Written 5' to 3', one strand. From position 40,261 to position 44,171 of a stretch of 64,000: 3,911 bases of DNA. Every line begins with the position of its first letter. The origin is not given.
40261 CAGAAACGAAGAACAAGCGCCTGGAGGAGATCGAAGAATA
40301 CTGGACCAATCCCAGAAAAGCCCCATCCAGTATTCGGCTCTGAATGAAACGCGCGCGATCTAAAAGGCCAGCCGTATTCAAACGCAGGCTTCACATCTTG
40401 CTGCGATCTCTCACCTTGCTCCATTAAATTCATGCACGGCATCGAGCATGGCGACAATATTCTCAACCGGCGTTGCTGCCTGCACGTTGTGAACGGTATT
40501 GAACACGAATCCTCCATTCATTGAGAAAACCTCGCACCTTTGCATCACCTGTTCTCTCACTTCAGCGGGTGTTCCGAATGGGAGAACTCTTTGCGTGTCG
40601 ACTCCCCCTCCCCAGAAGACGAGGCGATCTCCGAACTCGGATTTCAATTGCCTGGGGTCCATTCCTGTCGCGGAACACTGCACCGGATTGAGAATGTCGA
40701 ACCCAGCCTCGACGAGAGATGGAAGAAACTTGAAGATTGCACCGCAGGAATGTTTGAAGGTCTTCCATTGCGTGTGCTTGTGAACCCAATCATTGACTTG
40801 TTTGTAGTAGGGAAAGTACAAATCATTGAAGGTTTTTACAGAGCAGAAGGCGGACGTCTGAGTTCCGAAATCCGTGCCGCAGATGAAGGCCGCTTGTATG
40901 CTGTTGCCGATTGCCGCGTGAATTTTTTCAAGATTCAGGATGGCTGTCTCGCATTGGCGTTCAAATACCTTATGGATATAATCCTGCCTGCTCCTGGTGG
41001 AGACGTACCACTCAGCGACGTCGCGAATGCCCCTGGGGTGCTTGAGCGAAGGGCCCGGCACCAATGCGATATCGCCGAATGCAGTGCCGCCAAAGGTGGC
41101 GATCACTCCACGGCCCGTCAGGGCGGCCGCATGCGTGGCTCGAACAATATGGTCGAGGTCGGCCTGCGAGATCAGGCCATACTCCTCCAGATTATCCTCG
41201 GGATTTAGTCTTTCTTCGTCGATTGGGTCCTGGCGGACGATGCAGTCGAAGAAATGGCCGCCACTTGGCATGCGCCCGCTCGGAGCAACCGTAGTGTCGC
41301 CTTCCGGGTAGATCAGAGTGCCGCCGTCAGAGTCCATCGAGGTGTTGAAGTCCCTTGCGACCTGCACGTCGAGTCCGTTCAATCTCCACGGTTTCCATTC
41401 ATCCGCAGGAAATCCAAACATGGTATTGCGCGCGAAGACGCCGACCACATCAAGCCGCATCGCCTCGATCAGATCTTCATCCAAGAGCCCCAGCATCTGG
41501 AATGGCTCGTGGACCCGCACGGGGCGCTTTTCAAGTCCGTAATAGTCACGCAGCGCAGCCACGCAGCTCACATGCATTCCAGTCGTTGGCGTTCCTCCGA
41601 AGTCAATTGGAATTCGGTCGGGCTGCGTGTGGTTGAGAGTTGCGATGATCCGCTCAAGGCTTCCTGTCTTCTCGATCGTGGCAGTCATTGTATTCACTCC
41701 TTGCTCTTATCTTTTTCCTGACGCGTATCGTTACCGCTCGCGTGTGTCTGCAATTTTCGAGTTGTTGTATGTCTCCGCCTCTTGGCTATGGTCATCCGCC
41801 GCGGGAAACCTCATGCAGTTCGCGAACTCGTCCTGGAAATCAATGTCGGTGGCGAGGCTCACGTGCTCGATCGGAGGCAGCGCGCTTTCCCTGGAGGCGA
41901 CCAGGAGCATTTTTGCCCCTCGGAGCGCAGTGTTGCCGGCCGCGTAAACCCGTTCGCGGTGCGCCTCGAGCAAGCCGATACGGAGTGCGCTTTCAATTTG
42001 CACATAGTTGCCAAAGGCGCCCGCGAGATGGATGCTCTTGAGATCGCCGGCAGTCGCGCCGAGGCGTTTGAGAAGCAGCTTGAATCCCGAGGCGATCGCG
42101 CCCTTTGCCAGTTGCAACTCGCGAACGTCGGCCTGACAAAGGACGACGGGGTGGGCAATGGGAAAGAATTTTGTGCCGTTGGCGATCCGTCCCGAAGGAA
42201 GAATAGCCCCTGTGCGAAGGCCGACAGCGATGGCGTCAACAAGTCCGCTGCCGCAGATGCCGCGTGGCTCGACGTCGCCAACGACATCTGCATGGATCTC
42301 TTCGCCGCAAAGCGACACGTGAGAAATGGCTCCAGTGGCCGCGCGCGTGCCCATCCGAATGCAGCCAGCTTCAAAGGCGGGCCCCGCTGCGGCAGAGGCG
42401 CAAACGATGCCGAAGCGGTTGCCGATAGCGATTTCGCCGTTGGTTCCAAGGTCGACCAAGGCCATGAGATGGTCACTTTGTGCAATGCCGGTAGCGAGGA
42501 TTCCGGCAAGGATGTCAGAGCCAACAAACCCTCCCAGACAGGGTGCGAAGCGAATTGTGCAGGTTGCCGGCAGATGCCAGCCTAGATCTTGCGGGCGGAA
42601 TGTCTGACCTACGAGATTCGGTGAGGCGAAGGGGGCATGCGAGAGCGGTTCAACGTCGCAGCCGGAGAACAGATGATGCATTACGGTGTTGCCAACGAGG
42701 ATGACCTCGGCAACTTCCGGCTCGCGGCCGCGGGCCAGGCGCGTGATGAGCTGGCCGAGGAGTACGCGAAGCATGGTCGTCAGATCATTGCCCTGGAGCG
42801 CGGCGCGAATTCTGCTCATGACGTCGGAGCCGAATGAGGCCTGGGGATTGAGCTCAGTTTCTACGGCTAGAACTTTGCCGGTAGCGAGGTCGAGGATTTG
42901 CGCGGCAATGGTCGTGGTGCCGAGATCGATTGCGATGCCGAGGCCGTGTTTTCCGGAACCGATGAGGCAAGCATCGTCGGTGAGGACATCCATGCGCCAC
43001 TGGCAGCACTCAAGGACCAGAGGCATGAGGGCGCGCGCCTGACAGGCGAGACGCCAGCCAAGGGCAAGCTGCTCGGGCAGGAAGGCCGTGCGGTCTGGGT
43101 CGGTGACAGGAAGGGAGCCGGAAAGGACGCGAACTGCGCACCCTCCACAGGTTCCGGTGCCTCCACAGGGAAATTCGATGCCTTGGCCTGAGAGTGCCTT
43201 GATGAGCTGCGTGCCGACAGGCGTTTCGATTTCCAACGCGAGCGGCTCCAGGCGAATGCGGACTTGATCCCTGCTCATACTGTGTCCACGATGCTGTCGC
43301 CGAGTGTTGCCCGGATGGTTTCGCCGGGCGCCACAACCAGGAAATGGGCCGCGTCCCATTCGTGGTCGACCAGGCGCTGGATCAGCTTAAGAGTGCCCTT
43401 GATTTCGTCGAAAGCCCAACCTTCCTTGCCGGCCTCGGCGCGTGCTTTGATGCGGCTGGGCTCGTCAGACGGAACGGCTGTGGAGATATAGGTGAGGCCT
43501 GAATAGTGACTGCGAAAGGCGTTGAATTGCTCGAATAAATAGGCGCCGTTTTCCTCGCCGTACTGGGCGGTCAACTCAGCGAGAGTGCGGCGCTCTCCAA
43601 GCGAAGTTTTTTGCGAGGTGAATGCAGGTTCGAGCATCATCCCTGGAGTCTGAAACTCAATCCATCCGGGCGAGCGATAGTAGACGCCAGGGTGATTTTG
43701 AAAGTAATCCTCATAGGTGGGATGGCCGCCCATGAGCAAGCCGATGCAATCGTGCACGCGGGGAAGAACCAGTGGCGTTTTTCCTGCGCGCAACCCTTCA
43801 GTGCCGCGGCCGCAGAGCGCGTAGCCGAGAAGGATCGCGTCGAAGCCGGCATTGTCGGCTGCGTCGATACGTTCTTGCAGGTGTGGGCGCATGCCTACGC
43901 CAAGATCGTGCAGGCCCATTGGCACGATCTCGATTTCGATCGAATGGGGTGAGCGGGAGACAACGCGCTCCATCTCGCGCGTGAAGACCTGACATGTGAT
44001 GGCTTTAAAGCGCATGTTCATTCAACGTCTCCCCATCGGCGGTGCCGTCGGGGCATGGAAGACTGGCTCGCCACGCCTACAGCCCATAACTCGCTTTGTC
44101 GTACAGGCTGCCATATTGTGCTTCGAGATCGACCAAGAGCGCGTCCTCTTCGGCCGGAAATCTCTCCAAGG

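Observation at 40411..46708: Complete MtaB/MtaC-type corrinoid methanol-methyltransferase operon in an apparent Acidobacteriota glycan degrader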

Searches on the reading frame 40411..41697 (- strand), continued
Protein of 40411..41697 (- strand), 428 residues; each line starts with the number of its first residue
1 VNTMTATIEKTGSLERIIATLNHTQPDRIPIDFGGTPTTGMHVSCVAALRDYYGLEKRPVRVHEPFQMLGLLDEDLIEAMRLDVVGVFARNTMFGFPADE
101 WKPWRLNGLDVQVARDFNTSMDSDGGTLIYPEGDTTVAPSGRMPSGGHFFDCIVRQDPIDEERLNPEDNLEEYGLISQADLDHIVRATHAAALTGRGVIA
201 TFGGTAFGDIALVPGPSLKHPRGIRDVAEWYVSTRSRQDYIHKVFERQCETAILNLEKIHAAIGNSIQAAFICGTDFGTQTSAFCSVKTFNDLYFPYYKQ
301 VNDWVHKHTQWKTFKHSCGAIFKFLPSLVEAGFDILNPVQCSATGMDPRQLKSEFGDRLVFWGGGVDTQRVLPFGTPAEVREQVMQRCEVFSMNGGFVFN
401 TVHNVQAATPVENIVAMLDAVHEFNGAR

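Call 89: search_solved_structures(query=A3, max_evalue=10, show_alignments=3)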
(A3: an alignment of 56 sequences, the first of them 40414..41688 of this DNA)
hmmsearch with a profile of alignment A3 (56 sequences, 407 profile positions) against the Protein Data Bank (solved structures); distinct sequences matched with E-value up to 10: 17.
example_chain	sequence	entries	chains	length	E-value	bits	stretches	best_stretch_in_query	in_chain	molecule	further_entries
4ay7_A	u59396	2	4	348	2.9e-08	36.5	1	187-315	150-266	METHYLCOBALAMIN: COENZYME M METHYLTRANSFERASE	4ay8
4wsh_A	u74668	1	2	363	8.1e-07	31.8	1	134-404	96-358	Uroporphyrinogen decarboxylase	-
3cyv_A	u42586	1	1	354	0.0013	21.2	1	351-404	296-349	Uroporphyrinogen decarboxylase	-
4exq_A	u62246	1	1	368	0.0013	21.2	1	350-404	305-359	Uroporphyrinogen decarboxylase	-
9rui_A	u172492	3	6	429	0.016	17.6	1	349-406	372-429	CdmB from Acetobacterium malicum subsp. dehalogenans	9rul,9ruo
1b0z_A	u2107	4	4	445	0.064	15.6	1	163-277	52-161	PROTEIN (PHOSPHOGLUCOSE ISOMERASE) | PHOSPHOGLUCOSE ISOMERASE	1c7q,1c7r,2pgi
1we1_A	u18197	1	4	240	0.08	15.3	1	92-252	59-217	Heme oxygenase 1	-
4zr8_A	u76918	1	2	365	0.13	14.6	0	135-249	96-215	Uroporphyrinogen decarboxylase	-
3d0j_A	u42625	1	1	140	0.4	13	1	89-181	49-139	Uncharacterized protein CA_C3497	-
3ifs_A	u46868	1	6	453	0.44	12.9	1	163-277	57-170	Glucose-6-phosphate isomerase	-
7m1t_A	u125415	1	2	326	0.87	11.9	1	211-288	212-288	Hemolysin, contains CBS domains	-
12nq_A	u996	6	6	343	1.5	11.1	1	349-391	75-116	Glycoside hydrolase family 26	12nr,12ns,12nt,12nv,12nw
12nu_A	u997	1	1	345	1.5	11.1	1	349-391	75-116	Glycoside hydrolase family 26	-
1j93_A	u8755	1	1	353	1.6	11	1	164-315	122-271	UROPORPHYRINOGEN DECARBOXYLASE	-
2inf_A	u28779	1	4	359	1.7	11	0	357-405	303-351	Uroporphyrinogen decarboxylase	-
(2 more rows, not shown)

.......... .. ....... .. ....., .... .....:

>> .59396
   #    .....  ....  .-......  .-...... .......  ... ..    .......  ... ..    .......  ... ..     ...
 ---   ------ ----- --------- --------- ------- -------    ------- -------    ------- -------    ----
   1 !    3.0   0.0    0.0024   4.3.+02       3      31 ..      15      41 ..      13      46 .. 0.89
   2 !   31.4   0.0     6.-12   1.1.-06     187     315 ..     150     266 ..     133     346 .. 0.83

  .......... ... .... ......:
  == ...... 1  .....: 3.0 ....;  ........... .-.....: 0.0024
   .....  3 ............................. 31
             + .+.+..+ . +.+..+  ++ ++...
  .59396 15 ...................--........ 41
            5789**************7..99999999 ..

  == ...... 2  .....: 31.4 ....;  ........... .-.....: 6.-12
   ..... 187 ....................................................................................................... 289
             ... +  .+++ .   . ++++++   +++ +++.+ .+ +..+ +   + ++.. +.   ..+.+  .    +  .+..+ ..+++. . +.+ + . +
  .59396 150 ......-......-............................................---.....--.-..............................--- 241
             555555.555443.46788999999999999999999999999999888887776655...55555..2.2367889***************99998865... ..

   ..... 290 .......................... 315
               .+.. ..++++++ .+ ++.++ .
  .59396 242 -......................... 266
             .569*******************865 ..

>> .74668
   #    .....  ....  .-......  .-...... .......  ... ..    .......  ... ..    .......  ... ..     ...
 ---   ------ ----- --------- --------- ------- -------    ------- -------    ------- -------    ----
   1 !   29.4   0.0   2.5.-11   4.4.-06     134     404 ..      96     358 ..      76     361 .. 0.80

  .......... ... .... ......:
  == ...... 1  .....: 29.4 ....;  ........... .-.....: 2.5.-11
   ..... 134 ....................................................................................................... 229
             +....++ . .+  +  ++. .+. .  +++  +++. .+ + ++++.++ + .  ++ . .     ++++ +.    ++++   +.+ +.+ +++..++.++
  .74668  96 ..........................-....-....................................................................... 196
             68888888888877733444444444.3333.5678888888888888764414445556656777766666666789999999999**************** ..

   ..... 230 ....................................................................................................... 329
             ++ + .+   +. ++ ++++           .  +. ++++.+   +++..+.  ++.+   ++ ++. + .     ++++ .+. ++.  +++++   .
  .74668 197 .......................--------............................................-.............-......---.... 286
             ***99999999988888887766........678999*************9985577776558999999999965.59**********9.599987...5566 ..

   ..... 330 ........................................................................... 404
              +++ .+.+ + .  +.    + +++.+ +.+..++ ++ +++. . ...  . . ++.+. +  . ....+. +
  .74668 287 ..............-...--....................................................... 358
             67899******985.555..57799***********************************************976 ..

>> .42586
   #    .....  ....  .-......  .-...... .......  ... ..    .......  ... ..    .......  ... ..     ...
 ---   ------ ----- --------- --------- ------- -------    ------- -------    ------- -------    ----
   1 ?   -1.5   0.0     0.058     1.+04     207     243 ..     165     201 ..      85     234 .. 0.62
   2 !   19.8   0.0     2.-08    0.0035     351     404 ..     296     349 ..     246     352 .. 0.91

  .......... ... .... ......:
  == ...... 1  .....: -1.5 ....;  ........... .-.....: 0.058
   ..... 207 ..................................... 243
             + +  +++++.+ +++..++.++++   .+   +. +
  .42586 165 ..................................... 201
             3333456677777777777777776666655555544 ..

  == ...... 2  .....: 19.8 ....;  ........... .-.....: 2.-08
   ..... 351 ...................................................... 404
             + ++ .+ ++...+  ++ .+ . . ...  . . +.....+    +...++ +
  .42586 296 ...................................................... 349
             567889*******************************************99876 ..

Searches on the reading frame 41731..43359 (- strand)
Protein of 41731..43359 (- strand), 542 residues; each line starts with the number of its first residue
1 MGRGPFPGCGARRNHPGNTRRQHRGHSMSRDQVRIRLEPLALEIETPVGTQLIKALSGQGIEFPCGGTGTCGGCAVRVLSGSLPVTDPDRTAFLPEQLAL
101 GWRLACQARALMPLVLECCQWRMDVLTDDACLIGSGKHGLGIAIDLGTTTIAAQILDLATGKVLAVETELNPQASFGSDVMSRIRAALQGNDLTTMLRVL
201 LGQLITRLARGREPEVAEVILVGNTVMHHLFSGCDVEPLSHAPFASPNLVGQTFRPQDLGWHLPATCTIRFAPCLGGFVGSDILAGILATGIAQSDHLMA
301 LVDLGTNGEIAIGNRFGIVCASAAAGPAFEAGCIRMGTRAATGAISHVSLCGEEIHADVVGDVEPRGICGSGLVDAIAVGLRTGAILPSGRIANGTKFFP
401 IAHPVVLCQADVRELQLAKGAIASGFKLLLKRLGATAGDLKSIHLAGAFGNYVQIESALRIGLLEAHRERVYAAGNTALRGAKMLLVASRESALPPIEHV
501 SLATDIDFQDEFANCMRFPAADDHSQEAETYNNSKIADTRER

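Call 3: search_protein_families(library=pfam, proteins=[window:41731-43359:-], max_evalue=0.01)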
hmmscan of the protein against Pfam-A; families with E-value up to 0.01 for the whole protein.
window:41731-43359:- (542 aa): 3 families
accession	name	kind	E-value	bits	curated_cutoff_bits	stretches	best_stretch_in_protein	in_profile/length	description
PF14574.11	RACo_C_ter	-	1.5e-58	198.4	27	1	299-523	3-254/261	C-terminal domain of RACo the ASKHA domain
PF17651.6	Raco_middle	-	6.8e-41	140.1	26.8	1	140-294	1-162/163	RACo middle region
PF00111.32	Fer2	-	1.7e-10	41.2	21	1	39-110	5-76/77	2Fe-2S iron-sulfur cluster binding domain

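Call 4: search_protein_families(library=ncbifam, proteins=[window:41731-43359:-], max_evalue=0.01)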
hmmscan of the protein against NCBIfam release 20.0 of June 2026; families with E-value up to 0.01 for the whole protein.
window:41731-43359:- (542 aa): 6 families
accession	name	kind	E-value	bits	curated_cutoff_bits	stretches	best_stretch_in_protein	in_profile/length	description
NF040756.1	corr_regen_AcsV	exception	1.8e-79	267.8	800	3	140-395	210-474/632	corrinoid activation/regeneration protein AcsV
TIGR04270.1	Rama_corrin_act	subfamily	1e-38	133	500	2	141-355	2-225/534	methylamine methyltransferase corrinoid protein reductive activase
TIGR01941.1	nqrF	equivalog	6.7e-10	38.4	295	1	40-112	40-114/405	NADH:ubiquinone reductase (Na(+)-transporting) subunit F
NF004317.0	PRK05713.1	equivalog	1.2e-07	31.3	338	1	45-126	12-92/312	iron-sulfur-binding ferredoxin reductase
NF007964.0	PRK10684.1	equivalog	7.1e-06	25.2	383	1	29-110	246-326/333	NADH oxidoreductase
TIGR02008.1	fdx_plant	subfamily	0.0067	16.2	81.15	0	43-109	16-81/97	ferredoxin [2Fe-2S]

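Call 19: search_solved_structures(query=window:41731-43359:-, max_evalue=0.001)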
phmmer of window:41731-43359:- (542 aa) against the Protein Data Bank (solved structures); distinct sequences matched with E-value up to 0.001: 14.
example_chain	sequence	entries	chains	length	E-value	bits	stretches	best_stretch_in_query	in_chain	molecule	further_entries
3zyy_X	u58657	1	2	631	6.7e-67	229.7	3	137-393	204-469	IRON-SULFUR CLUSTER BINDING PROTEIN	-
4c1n_I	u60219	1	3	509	2.1e-57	198.4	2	137-393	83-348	IRON-SULFUR CLUSTER BINDING PROTEIN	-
4c1n_K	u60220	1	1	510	2.1e-57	198.3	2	137-393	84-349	IRON-SULFUR CLUSTER BINDING PROTEIN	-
9i2a_A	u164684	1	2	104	1.4e-05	27.4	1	28-111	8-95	Ferredoxin-4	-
1gaq_B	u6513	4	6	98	3.6e-05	26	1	41-118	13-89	FERREDOXIN I | Ferredoxin-1, chloroplastic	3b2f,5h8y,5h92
8a1t_F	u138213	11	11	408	3.8e-05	25.9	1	44-118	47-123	Na(+)-translocating NADH-quinone reductase subunit F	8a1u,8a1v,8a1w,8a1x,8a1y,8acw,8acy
7xk3_F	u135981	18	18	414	3.9e-05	25.9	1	44-118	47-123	Na(+)-translocating NADH-quinone reductase subunit F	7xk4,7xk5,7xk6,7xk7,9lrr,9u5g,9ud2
3w5u_B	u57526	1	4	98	7e-05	25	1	41-118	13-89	Ferredoxin-1, chloroplastic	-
3w5v_B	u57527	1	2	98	0.00013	24.2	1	41-118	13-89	Ferredoxin-1, chloroplastic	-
1a70_A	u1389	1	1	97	0.00039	22.6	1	42-118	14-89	FERREDOXIN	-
9gyr_A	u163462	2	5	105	0.00044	22.4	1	42-117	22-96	Ferredoxin-1, chloroplastic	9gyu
29ki_A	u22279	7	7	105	0.00048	22.3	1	42-117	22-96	Ferredoxin-1, chloroplastic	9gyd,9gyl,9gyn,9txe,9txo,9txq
4zho_A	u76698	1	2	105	0.00089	21.4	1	41-117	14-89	Ferredoxin-2, chloroplastic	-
6b03_F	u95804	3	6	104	0.00097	21.3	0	41-117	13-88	Ferredoxin-2, chloroplastic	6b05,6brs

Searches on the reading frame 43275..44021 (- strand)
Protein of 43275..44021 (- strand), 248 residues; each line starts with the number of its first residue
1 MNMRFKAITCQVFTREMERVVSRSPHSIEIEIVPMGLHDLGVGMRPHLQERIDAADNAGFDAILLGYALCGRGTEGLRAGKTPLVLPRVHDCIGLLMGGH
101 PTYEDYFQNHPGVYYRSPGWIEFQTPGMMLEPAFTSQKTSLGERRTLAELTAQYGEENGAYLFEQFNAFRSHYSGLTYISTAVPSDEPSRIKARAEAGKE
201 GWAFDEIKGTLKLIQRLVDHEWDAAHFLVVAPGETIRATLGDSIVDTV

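Call 3: search_protein_families(library=pfam, proteins=[window:43275-44021:-], max_evalue=0.01)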
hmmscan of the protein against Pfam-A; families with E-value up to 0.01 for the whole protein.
window:43275-44021:- (248 aa): 1 family
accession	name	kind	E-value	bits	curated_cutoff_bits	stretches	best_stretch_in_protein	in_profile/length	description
PF07796.16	DUF1638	-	2.5e-31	109.2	27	1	33-217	2-160/161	Protein of unknown function (DUF1638)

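Call 4: search_protein_families(library=ncbifam, proteins=[window:43275-44021:-], max_evalue=0.01)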
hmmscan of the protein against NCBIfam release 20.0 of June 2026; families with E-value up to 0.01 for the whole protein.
window:43275-44021:- (248 aa): 0 families

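Call 18: search_solved_structures(query=window:43275-44021:-, max_evalue=1)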
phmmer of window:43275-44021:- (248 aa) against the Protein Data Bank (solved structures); distinct sequences matched with E-value up to 1: 1.
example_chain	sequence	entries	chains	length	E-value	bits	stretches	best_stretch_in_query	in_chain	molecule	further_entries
5unq_A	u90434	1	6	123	0.15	14.8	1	73-155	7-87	Putative tautomerase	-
